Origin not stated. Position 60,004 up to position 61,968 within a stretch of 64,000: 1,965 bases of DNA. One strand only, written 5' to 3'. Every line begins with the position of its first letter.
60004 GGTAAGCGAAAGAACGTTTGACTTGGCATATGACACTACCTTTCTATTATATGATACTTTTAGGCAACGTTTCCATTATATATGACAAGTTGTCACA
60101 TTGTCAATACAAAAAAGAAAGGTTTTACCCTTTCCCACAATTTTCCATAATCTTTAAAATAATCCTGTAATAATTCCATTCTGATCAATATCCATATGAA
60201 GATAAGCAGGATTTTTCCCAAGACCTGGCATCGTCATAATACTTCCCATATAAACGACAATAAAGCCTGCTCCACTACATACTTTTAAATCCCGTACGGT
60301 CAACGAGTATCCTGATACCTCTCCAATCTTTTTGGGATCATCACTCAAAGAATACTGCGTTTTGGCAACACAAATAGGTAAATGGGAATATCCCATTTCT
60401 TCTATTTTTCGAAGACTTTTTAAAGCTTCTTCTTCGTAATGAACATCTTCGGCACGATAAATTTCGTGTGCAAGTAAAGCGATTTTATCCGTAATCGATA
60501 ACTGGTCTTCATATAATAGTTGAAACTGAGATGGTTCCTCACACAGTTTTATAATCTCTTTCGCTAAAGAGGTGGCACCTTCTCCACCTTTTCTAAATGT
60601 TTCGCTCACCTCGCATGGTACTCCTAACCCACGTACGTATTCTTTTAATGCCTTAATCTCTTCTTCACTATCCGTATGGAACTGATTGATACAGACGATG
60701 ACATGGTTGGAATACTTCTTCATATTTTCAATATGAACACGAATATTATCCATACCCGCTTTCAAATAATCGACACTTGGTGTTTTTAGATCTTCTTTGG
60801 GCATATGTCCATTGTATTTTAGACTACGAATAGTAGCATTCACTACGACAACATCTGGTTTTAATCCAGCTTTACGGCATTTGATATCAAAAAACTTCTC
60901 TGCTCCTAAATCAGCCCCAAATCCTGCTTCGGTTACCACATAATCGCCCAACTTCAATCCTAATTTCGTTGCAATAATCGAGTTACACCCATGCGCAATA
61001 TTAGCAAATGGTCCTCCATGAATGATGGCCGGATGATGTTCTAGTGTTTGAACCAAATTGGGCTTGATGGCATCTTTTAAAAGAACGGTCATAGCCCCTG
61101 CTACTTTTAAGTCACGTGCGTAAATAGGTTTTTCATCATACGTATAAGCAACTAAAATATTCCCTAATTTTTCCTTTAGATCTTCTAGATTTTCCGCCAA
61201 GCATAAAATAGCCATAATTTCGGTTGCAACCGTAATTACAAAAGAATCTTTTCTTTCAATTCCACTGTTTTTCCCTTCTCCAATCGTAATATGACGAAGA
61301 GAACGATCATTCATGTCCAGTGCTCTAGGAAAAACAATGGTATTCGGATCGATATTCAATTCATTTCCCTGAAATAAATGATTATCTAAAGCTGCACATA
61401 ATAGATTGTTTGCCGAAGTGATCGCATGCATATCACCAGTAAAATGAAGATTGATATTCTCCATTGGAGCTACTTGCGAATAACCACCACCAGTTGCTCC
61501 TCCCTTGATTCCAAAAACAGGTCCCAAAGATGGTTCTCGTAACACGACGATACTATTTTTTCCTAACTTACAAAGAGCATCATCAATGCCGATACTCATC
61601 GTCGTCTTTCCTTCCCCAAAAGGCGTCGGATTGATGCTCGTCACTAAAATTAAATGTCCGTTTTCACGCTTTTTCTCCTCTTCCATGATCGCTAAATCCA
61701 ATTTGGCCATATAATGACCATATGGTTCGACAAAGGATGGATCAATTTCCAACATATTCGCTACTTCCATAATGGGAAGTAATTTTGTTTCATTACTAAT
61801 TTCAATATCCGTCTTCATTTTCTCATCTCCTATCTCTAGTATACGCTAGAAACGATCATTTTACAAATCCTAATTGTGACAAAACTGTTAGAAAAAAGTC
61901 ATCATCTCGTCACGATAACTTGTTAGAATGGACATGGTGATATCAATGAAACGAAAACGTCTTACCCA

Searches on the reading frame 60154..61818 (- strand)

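Call 64: search_protein_families(library=pfam, proteins=[window:60154-61818:-], max_evalue=0.00001)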
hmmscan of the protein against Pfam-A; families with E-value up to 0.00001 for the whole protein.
window:60154-61818:- (554 aa): 1 family
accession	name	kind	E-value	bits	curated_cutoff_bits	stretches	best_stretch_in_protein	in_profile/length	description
PF01268.25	FTHFS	-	6.9e-257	853.6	27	1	2-554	1-556/556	Formate--tetrahydrofolate ligase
